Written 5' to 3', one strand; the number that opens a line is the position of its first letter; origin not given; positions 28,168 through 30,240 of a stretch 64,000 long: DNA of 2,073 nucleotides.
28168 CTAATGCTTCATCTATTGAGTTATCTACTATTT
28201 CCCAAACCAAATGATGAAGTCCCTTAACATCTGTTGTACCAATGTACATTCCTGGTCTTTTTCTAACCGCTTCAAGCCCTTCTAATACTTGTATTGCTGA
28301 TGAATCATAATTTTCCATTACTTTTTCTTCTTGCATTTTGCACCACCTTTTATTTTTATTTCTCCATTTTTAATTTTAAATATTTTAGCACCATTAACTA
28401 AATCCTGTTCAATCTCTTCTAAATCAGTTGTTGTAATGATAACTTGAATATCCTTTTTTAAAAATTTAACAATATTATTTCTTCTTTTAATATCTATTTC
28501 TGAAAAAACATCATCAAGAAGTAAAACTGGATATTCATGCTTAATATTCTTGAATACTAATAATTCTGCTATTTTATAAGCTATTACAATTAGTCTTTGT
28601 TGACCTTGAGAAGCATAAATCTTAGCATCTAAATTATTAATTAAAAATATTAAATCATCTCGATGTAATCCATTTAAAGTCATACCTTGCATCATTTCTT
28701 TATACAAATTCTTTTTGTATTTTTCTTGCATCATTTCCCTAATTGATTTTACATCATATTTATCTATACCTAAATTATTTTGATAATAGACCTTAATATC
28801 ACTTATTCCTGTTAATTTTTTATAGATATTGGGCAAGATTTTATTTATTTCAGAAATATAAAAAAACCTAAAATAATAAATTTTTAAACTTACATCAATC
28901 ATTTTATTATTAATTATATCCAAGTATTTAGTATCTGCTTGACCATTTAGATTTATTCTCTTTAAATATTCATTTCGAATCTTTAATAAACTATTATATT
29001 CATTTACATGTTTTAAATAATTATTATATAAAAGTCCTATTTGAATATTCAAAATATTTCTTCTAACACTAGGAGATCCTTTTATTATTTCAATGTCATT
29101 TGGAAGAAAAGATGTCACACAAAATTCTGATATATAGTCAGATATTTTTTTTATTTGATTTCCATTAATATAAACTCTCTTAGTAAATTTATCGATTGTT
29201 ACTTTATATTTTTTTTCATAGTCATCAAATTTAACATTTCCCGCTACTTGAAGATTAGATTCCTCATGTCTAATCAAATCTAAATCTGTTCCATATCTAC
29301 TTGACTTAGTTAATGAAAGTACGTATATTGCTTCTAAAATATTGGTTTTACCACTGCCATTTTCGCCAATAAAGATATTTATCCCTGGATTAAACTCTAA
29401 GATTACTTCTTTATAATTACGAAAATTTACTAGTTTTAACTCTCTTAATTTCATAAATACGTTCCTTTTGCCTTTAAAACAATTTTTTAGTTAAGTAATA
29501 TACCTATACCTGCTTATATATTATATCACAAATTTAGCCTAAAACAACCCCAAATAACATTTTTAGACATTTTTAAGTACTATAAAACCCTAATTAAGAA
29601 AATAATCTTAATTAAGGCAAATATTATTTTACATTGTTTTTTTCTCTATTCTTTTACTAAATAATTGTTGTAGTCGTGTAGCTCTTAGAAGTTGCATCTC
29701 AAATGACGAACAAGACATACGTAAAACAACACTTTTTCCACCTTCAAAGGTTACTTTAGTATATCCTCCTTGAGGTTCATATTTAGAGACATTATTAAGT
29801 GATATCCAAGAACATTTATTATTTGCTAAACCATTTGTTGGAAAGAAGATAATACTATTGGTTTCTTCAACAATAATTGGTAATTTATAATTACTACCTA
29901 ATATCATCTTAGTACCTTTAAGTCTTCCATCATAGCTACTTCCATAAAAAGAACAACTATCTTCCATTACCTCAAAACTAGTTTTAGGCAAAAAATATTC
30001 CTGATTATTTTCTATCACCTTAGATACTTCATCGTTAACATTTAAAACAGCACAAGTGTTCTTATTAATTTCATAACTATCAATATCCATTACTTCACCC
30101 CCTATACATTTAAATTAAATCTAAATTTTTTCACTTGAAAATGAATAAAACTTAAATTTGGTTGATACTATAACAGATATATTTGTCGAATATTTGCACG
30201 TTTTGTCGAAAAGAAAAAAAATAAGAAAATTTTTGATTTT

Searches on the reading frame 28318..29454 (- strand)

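Call 8: search_protein_families(library=pfam, proteins=[window:28318-29454:-], max_evalue=0.01)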
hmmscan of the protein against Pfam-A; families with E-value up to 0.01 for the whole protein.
window:28318-29454:- (378 aa): 9 families
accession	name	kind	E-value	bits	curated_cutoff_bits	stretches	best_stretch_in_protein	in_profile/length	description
PF02463.25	SMC_N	-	1.4e-23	84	40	1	3-361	2-214/220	RecF/RecN/SMC N terminal domain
PF13304.12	AAA_21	-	7.4e-12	46.4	27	1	25-342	1-297/304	AAA domain, putative AbiEii toxin, Type IV TA system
PF13175.12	AAA_15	-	1.9e-10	41.4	32.1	1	1-303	1-324/374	AAA ATPase domain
PF13476.12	AAA_23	-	2.7e-10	41.7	27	1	6-238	2-177/201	AAA domain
PF13555.12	AAA_29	-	2.1e-05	24.6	27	1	3-46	1-45/61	P-loop containing region of AAA domain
PF13514.12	AAA_27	-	9.6e-05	22.5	22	1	1-76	1-76/206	AAA domain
PF00005.33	ABC_tran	-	0.0017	19.4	25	0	19-60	6-51/137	ABC transporter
PF06905.18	FAIM1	-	0.005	17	22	0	76-122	97-143/172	Fas apoptotic inhibitory molecule (FAIM1)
PF11398.14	DUF2813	-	0.0083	16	21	0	1-54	1-53/372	Protein of unknown function (DUF2813)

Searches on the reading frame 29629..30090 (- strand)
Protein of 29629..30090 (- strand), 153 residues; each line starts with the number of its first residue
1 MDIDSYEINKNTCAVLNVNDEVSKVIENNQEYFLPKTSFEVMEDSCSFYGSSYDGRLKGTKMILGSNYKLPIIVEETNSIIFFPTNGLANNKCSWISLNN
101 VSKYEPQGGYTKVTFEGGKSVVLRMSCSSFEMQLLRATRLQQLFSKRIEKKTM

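Call 8: search_protein_families(library=pfam, proteins=[window:29629-30090:-], max_evalue=0.01)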
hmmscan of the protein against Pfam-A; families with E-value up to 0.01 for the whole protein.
window:29629-30090:- (153 aa): 1 family
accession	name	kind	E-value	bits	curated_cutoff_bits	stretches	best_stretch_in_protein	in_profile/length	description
PF06338.17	ComK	-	6.8e-38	130.2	22.3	1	4-149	2-152/152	ComK protein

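Call 10: find_homologous_proteins(query=window:29629-30090:-)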
Query window:29629-30090:- (153 aa): 1249 proteins with E <= 0.001 among 1254 candidates; the best 120 are listed.
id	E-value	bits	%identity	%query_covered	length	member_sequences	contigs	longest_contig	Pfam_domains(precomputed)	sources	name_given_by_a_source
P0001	6.2e-96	336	100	100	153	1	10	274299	PF06338.18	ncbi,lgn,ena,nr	ncbi:MAG: competence protein ComK [Bacilli bacterium]|nr:competence protein ComK [Bacilli bacterium]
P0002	5.5e-82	291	85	98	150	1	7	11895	PF06338.18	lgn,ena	-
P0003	1.3e-81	289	85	98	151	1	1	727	PF06338.18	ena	-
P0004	1.5e-79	283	81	98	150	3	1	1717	PF06338.18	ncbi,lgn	-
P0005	1.7e-79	282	82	98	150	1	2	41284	PF06338.18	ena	-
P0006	2.8e-78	279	81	98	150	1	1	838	PF06338.18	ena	-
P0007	3.4e-78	278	83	98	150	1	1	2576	PF06338.18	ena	-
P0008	5.2e-78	278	82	98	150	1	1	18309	PF06338.18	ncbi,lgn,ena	-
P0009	7.6e-78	277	80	98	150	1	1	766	PF06338.18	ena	-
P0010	7.8e-78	277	81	98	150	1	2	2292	PF06338.18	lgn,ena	-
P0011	2.8e-77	275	81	98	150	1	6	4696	PF06338.18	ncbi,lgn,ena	-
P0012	1.2e-75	270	81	98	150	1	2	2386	PF06338.18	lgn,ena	-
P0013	1.3e-75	270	76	98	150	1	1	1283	PF06338.18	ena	-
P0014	5.2e-75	268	77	99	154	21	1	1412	PF06338.18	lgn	-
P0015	2.4e-74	266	77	98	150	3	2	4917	PF06338.18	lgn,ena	-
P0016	2.6e-74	266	77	97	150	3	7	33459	PF06338.18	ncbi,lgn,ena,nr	ncbi:MAG: competence protein ComK [Bacilli bacterium]|nr:competence protein ComK [Bacilli bacterium]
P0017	3.8e-74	265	77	97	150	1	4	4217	PF06338.18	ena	-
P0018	6.2e-74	264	78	99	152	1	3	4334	PF06338.18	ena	-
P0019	1.1e-73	264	74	98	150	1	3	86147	PF06338.18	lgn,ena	-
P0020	3.2e-73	262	76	98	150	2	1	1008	PF06338.18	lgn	-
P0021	3.5e-73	262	75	98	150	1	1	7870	PF06338.18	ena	-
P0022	3.5e-73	262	77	98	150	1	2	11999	PF06338.18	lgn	-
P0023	3.9e-73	262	76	98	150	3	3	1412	PF06338.18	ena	-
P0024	3.9e-73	262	75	99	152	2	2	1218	PF06338.18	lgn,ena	-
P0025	1.5e-72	260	75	98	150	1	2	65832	PF06338.18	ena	-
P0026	1.7e-72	260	75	98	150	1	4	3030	PF06338.18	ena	-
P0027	2.6e-72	259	76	98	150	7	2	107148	PF06338.18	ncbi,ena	-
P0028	5.9e-72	258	76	97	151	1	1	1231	PF06338.18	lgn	-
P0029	1.0e-71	257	75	98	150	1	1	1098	PF06338.18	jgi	jgi:competence protein ComK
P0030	2.5e-71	256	78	98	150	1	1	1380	PF06338.18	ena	-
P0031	5.9e-71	255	88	83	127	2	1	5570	PF06338.18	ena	-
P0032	8.1e-71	254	72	97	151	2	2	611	PF06338.18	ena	-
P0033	1.8e-70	253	73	98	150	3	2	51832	PF06338.18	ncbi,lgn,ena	-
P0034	2.6e-70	253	72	98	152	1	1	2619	PF06338.18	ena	-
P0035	2.9e-70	253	72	97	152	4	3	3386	PF06338.18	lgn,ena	-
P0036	3.1e-70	252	73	98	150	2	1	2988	PF06338.18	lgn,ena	-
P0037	4.1e-70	252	72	97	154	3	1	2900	PF06338.18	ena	-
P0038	4.7e-70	252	73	97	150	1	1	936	PF06338.18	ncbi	-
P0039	4.9e-70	252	75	97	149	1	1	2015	PF06338.18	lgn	-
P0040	5.5e-70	252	73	97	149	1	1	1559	PF06338.18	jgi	-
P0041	7.4e-70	251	74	98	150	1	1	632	PF06338.18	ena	-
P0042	8.1e-70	251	74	98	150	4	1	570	PF06338.18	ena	-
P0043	1.3e-69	250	75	97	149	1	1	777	PF06338.18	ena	-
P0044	2.5e-69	250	73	99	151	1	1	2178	PF06338.18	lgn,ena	-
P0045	3.6e-69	249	73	98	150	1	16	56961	PF06338.18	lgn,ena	-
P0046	6.7e-69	248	74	97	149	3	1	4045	PF06338.18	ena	-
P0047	2.3e-68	246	72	98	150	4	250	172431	PF06338.18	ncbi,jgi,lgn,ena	-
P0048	2.8e-68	246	74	96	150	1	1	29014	PF06338.18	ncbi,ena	-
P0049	4.3e-68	246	70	99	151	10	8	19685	PF06338.18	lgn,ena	-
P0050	6.9e-68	245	72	97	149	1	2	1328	PF06338.18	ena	-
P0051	7.8e-68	245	72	97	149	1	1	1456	PF06338.18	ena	-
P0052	8.1e-68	245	72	96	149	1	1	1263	PF06338.18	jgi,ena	-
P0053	9.8e-68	244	71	98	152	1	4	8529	PF06338.18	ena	-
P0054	1.1e-67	244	69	99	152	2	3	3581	PF06338.18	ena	-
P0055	1.3e-67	244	71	96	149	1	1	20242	PF06338.18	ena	-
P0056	2.0e-67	243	71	99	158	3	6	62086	PF06338.18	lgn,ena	-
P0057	2.6e-67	243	71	98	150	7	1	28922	PF06338.18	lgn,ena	-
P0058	4.7e-67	242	71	97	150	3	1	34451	PF06338.18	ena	-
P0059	6.6e-67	242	72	97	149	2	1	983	PF06338.18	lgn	-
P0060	7.3e-67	242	73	98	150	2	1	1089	PF06338.18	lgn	-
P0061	1.4e-66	241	71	98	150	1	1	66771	PF06338.18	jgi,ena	-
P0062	1.5e-66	241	76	88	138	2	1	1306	PF06338.18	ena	-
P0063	3.9e-66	239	71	97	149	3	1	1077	PF06338.18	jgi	-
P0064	5.2e-65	236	68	95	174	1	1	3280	PF06338.18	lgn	-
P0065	6.1e-65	235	71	97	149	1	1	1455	PF06338.18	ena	-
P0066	1.1e-64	234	69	97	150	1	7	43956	PF06338.18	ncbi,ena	-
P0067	1.6e-64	234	67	97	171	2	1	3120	PF06338.18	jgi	-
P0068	1.7e-64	234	68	97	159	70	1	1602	PF06338.18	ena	-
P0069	5.7e-64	232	68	98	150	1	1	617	PF06338.18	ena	-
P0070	1.6e-63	231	68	97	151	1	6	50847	PF06338.18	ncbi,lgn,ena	-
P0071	2.2e-63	230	66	95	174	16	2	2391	PF06338.18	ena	-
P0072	4.0e-63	229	67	95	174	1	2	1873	PF06338.18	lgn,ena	-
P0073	4.5e-63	229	68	99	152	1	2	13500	PF06338.18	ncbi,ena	-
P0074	5.0e-63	229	67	96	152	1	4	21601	PF06338.18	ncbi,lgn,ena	-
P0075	5.3e-63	229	67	98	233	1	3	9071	PF06338.18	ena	-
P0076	6.3e-63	229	67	96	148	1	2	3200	PF06338.18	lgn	-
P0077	7.1e-63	229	68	97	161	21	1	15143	PF06338.18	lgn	-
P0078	2.4e-62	227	71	95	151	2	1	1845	PF06338.18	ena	-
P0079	2.8e-62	227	66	97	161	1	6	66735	PF06338.18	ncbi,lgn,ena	-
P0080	4.4e-62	226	67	97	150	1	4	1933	PF06338.18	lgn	-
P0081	4.9e-62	226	67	96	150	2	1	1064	PF06338.18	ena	-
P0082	1.3e-61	224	64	98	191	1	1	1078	PF06338.18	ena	-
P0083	1.9e-61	224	80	78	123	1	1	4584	PF06338.18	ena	-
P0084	2.7e-61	223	68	95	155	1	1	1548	PF06338.18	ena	-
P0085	5.4e-61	222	66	98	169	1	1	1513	PF06338.18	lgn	-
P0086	1.3e-59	218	64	99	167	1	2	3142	PF06338.18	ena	-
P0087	1.4e-59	218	64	99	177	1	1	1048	PF06338.18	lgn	-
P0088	1.8e-59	218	65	97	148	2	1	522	PF06338.18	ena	-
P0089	3.8e-59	216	71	87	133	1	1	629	PF06338.18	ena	-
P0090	3.9e-59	216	64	96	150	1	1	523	PF06338.18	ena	-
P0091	5.2e-59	216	64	97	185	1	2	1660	PF06338.18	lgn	-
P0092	7.8e-59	215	61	96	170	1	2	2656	PF06338.18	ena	-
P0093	7.8e-59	215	65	95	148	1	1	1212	PF06338.18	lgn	-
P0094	9.4e-59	215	61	99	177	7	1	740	PF06338.18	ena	-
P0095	1.2e-58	215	63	97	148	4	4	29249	PF06338.18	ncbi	-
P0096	2.0e-58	214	66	95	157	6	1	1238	PF06338.18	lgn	-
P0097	2.3e-58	214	65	96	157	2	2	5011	PF06338.18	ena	-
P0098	3.9e-58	213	62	98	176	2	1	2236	PF06338.18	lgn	-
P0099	4.1e-58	213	63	95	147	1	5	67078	PF06338.18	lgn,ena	-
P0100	4.9e-58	213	63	95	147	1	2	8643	PF06338.18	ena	-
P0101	8.3e-58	212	66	95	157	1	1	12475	PF06338.18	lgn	-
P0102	8.7e-58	212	65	95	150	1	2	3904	PF06338.18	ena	-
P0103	9.7e-58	212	64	97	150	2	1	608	PF06338.18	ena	-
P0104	1.4e-57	211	63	96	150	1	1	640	PF06338.18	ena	-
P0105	2.8e-57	210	65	95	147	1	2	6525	PF06338.18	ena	-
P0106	3.0e-57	210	62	95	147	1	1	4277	PF06338.18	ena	-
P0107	3.0e-57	210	64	95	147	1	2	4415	PF06338.18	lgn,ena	-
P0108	3.3e-57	210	63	99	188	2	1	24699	PF06338.18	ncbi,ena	-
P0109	3.3e-57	210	63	95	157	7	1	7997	PF06338.18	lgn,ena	-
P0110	3.4e-57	210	61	100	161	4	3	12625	PF06338.18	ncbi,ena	-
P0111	3.6e-57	210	63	95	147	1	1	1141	PF06338.18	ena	-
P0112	4.0e-57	210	64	97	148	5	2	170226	PF06338.18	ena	-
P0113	5.8e-57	209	65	95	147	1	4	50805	PF06338.18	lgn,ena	-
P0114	6.6e-57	209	61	97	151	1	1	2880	PF06338.18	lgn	-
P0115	1.3e-56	208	63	95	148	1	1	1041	PF06338.18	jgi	-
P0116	1.3e-56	208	60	100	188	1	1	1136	PF06338.18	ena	-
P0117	1.4e-56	208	59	95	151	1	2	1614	PF06338.18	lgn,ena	-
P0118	1.4e-56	208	62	95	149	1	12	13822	PF06338.18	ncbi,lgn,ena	-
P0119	1.6e-56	208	63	95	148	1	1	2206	PF06338.18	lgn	-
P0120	1.8e-56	208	60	97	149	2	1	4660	PF06338.18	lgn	-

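Call 13: find_related_loci(query=A1, collection=genome_contigs, flank=10000)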
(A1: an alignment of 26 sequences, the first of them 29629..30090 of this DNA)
Query A1 (153 aa) in genome_contigs; peptide patterns used: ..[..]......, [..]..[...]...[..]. (x = any residue, [..] = any of these).
50 stretches matched a pattern; 40 encode a relative of the query (tblastn E <= 1e-3); 40 distinct loci.
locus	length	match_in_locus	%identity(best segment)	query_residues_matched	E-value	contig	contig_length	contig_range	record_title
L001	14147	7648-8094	77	1-149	4e-80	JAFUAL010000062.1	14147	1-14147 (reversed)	MAG: Bacilli bacterium isolate RGIG4316 Roe_deer_Duodenum.Co__c476000, whole genome shotgun sequence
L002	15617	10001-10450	75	1-150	1e-77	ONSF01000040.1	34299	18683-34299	uncultured Clostridiales bacterium isolate RUG591 genome assembly, contig: k87_17491757, whole genome shotgun sequence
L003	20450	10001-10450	73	1-150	2e-76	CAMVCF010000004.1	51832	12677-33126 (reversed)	MAG TPA_asm: uncultured Clostridia bacterium isolate SRR8387715_bin.102_metaWRAP_v1.3_MAG genome assembly, contig: ERZ14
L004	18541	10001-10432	76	1-144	6e-76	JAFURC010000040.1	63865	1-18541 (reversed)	MAG: Bacilli bacterium isolate RGIG4749 Roe_deer_Rectum.Co__c1973067, whole genome shotgun sequence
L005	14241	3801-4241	74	1-147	1e-74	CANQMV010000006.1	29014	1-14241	MAG: uncultured Bacilli bacterium isolate Lapin-012__bin89 genome assembly, contig: Lapin-012__NODE_2452_length_29014_co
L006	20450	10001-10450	72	1-150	2e-74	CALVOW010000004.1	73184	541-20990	MAG: uncultured Bacilli bacterium isolate BRZ_ES__bin28 genome assembly, contig: BRZ_ES__NODE_613_length_73184_cov_12.18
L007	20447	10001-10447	69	1-149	1e-70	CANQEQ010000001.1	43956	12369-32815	MAG: uncultured Bacilli bacterium isolate Lapin-008__bin17 genome assembly, contig: Lapin-008__NODE_1038_length_43956_co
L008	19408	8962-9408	69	3-151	2e-70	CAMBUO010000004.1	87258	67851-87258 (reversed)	MAG: uncultured Clostridia bacterium isolate SRR17382098_bin.1_metaWRAP_v1.3_MAG genome assembly, contig: ERZ10544617.10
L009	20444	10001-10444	68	1-148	5e-70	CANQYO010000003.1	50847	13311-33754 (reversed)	MAG: uncultured Bacilli bacterium isolate Lapin-015__bin5 genome assembly, contig: Lapin-015__NODE_499_length_50847_cov_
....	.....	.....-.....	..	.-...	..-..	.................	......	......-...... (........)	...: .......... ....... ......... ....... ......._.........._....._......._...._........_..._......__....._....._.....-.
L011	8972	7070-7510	67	2-148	4e-69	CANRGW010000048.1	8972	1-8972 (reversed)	MAG: uncultured Bacilli bacterium isolate Lapin-022__bin40 genome assembly, contig: Lapin-022__NODE_7860_length_8972_cov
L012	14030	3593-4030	70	2-147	2e-68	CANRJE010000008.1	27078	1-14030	MAG: uncultured Bacilli bacterium isolate Lapin-033__bin8 genome assembly, contig: Lapin-033__NODE_1401_length_27078_cov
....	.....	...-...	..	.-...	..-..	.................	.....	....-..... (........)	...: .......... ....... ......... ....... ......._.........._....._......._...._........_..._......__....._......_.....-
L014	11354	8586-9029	68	2-149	2e-68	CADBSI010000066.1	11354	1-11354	MAG: uncultured Erysipelotrichaceae bacterium isolate RUG14259 genome assembly, contig: RUG14259_asm_66, whole genome sh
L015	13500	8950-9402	67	1-151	1e-67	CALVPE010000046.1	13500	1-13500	MAG: uncultured Bacilli bacterium isolate E02__bin214 genome assembly, contig: E02__k127_6977270, whole genome shotgun s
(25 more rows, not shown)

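Call 22: find_encoding_contigs(protein=P0001, flank=1000, max_places=10)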
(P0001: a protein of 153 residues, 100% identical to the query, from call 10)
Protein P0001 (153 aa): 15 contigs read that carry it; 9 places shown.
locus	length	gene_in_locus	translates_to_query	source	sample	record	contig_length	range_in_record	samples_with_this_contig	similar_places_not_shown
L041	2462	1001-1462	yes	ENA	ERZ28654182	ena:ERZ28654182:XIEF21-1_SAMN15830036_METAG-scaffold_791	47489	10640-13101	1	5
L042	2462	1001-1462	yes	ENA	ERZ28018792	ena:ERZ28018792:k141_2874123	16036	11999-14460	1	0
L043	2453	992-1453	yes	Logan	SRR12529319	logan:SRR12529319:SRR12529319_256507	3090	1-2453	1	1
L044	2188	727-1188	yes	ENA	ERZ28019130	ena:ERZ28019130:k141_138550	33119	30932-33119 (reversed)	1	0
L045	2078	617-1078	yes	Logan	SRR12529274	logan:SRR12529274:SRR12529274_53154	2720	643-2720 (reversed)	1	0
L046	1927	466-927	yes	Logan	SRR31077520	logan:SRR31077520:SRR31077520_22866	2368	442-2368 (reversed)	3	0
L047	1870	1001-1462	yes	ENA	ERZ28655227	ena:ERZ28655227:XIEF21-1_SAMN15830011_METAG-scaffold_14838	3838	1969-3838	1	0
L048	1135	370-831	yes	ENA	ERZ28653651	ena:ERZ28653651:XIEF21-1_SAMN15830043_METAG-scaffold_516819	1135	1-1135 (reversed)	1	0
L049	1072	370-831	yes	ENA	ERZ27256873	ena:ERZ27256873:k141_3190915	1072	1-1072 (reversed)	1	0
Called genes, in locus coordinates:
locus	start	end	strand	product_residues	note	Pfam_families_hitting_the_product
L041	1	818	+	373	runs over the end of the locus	PF00712:DNA_pol3_beta, PF02767:DNA_pol3_beta_2, PF02768:DNA_pol3_beta_3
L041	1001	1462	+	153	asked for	PF06338:ComK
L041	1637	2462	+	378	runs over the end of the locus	PF02463:SMC_N, PF13175:AAA_15, PF13476:AAA_23, PF13304:AAA_21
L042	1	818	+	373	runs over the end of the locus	PF00712:DNA_pol3_beta, PF02767:DNA_pol3_beta_2, PF02768:DNA_pol3_beta_3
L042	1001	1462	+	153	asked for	PF06338:ComK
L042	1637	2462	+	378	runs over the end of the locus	PF02463:SMC_N, PF13175:AAA_15, PF13476:AAA_23, PF13304:AAA_21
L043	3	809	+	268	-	?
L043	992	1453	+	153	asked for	PF06338:ComK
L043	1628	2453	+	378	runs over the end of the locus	PF02463:SMC_N, PF13175:AAA_15, PF13476:AAA_23, PF13304:AAA_21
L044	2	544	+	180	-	?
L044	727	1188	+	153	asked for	PF06338:ComK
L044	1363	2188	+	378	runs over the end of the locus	PF02463:SMC_N, PF13175:AAA_15, PF13476:AAA_23, PF13304:AAA_21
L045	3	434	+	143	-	?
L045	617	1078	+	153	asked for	PF06338:ComK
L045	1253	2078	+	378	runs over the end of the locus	PF02463:SMC_N, PF13175:AAA_15, PF13476:AAA_23, PF13304:AAA_21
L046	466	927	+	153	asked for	PF06338:ComK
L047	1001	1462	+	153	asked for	PF06338:ComK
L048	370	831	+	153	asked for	PF06338:ComK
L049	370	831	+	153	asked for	PF06338:ComK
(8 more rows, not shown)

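Call 33: list_cluster_members(proteins=[P0001, P0016, P0047])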
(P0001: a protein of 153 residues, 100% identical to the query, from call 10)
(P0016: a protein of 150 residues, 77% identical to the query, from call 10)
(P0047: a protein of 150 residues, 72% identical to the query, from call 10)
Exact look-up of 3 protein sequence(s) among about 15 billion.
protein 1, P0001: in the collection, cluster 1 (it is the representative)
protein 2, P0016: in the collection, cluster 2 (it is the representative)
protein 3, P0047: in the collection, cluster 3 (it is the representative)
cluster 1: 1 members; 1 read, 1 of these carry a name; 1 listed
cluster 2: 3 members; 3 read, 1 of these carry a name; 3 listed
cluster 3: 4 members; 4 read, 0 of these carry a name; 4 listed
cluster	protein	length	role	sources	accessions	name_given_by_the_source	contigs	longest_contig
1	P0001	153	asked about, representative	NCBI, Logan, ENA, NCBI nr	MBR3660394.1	MAG: competence protein ComK [Bacilli bacterium] | competence protein ComK [Bacilli bacterium]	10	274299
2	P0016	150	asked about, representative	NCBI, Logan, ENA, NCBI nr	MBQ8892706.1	MAG: competence protein ComK [Bacilli bacterium] | competence protein ComK [Bacilli bacterium]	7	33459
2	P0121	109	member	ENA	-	-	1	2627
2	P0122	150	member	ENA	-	-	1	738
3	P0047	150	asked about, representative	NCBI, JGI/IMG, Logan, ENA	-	-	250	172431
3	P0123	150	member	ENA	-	-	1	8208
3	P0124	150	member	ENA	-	-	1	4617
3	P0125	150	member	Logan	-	-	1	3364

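Call 45: find_encoding_contigs(protein=P0047, flank=600, max_places=10)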
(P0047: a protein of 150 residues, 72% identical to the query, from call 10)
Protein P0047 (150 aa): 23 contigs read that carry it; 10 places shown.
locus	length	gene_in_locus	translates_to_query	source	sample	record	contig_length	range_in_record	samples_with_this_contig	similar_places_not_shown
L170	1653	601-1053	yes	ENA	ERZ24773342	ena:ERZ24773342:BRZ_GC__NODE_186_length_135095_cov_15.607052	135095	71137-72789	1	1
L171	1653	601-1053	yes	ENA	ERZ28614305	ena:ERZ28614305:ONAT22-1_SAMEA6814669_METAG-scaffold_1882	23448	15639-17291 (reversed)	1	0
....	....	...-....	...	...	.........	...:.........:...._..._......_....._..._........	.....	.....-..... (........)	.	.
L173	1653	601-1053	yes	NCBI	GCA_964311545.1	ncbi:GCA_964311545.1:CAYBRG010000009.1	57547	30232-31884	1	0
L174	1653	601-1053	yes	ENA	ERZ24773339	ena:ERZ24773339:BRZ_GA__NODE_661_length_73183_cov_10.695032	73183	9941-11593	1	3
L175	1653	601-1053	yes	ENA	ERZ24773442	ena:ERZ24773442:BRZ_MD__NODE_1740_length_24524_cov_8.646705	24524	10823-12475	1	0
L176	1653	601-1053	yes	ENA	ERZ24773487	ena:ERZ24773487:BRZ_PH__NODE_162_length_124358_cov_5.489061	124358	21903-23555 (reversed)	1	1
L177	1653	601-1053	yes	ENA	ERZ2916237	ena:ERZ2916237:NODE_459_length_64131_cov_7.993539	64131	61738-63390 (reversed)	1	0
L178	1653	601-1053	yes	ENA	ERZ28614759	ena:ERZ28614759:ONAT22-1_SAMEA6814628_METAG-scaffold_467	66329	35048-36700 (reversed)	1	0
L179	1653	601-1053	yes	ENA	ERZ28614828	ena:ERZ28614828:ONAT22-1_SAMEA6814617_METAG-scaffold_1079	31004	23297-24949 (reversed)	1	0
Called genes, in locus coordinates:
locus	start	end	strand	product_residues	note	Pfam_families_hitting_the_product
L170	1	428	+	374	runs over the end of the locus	PF00712:DNA_pol3_beta, PF02767:DNA_pol3_beta_2, PF02768:DNA_pol3_beta_3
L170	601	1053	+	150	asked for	PF06338:ComK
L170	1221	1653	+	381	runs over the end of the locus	PF02463:SMC_N, PF13175:AAA_15, PF13476:AAA_23, PF13304:AAA_21 (weak)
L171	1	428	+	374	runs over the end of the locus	PF00712:DNA_pol3_beta, PF02767:DNA_pol3_beta_2, PF02768:DNA_pol3_beta_3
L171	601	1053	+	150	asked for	PF06338:ComK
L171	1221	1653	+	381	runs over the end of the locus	PF02463:SMC_N, PF13175:AAA_15, PF13476:AAA_23, PF13304:AAA_21 (weak)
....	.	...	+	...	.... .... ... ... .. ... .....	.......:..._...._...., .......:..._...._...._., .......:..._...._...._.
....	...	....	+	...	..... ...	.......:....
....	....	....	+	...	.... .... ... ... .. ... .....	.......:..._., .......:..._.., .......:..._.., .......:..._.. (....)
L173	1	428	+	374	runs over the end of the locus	PF00712:DNA_pol3_beta, PF02767:DNA_pol3_beta_2, PF02768:DNA_pol3_beta_3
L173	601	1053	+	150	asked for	PF06338:ComK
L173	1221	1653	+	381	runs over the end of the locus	PF02463:SMC_N, PF13175:AAA_15, PF13476:AAA_23, PF13304:AAA_21 (weak)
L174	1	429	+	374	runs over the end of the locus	PF00712:DNA_pol3_beta, PF02767:DNA_pol3_beta_2, PF02768:DNA_pol3_beta_3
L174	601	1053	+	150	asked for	PF06338:ComK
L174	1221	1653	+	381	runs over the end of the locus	PF02463:SMC_N, PF13175:AAA_15, PF13476:AAA_23, PF13514:AAA_27 (faint), PF13304:AAA_21 (faint)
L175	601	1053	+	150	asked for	PF06338:ComK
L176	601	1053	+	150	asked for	PF06338:ComK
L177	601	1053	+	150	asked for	PF06338:ComK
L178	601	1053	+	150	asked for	PF06338:ComK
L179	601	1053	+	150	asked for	PF06338:ComK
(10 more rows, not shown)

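Call 64: search_protein_families(library=ncbifam, proteins=[window:29629-30090:-], max_evalue=0.01)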
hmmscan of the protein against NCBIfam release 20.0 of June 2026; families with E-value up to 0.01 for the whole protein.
window:29629-30090:- (153 aa): 0 families
